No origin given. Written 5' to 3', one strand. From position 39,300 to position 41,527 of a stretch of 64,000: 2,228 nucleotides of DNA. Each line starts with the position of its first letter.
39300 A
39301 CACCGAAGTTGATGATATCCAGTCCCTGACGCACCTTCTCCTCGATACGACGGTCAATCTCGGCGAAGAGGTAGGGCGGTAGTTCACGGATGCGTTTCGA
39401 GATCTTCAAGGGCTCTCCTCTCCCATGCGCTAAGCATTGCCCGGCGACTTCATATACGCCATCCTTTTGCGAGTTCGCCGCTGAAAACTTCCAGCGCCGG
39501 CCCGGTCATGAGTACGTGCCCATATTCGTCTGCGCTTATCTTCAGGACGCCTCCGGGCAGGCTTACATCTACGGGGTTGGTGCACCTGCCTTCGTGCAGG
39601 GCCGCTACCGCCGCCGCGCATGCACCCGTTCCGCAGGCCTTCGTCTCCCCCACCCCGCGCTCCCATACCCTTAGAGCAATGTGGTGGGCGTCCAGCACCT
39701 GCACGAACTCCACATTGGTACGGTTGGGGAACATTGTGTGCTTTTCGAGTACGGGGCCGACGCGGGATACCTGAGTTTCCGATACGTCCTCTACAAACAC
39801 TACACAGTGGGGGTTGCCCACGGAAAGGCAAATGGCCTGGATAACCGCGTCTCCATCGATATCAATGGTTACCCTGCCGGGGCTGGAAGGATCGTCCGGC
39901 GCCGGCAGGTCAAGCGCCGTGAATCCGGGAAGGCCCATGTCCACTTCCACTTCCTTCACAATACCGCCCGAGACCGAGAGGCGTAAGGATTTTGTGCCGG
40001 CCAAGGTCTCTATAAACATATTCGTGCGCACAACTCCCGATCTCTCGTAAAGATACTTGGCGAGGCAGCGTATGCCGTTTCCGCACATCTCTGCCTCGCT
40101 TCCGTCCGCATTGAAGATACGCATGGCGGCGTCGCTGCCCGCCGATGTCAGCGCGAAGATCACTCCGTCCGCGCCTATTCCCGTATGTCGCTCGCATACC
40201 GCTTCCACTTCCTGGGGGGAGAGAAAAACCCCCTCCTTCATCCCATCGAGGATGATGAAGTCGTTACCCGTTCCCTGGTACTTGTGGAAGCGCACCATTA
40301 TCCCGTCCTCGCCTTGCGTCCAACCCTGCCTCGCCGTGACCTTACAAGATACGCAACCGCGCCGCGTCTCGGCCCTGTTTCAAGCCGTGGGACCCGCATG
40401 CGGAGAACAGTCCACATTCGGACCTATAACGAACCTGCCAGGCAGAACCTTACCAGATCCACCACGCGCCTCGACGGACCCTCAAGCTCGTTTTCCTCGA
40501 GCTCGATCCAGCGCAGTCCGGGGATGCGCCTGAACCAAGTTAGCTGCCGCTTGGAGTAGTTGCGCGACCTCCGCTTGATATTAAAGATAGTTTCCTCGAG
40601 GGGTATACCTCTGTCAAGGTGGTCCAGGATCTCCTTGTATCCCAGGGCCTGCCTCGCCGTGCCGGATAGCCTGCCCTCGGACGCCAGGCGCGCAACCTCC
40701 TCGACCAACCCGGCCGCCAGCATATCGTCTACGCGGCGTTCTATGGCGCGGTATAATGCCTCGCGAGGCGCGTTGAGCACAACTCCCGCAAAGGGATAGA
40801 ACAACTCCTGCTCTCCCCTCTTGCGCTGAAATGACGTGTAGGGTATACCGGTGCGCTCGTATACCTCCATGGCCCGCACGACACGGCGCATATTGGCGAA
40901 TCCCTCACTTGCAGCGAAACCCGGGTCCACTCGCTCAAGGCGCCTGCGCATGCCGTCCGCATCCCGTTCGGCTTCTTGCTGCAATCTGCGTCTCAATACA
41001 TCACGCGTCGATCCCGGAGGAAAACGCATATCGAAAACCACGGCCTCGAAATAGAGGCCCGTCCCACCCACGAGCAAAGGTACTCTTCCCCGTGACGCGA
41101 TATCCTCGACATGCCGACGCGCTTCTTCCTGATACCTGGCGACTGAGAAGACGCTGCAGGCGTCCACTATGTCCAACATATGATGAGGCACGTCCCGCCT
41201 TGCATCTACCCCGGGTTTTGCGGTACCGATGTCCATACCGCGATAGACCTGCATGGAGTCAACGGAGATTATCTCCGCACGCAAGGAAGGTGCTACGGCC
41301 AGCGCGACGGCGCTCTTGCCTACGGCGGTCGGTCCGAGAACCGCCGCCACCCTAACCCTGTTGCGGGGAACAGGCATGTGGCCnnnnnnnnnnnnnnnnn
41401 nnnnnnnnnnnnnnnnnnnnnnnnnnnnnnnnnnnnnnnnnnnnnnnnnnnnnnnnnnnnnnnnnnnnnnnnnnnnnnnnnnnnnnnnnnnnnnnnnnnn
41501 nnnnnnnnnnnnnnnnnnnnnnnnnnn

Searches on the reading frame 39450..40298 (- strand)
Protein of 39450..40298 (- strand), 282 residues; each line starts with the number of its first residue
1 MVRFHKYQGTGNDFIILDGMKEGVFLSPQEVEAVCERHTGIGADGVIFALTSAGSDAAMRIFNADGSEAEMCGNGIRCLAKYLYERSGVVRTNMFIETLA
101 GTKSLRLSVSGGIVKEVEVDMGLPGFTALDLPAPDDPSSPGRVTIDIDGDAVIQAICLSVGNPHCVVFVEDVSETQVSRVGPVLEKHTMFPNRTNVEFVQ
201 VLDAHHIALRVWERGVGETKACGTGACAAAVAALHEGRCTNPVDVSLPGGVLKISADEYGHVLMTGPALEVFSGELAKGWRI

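Call 88: search_protein_families(library=pfam, proteins=[window:39450-40298:-], max_evalue=0.00001)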
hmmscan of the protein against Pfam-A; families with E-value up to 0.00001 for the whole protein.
window:39450-40298:- (282 aa): 2 families
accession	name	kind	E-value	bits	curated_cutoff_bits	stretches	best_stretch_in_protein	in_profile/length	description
PF01678.24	DAP_epimerase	-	3.9e-65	217.8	34.7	2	157-268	2-118/121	Diaminopimelate epimerase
PF02567.21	PhzC-PhzF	-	6.8e-07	29.5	27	1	51-241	47-236/281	Phenazine biosynthesis-like protein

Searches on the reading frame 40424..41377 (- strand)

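Call 88: search_protein_families(library=pfam, proteins=[window:40424-41377:-], max_evalue=0.00001)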
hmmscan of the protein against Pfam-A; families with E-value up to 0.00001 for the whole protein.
window:40424-41377:- (317 aa): 2 families
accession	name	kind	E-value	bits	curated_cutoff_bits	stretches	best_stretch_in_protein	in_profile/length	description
PF01715.23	IPPT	-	2.1e-77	260.6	23.6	1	43-284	1-242/243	IPP transferase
PF01745.22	IPT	-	6.4e-07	29.5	20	0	9-56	2-49/233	Isopentenyl transferase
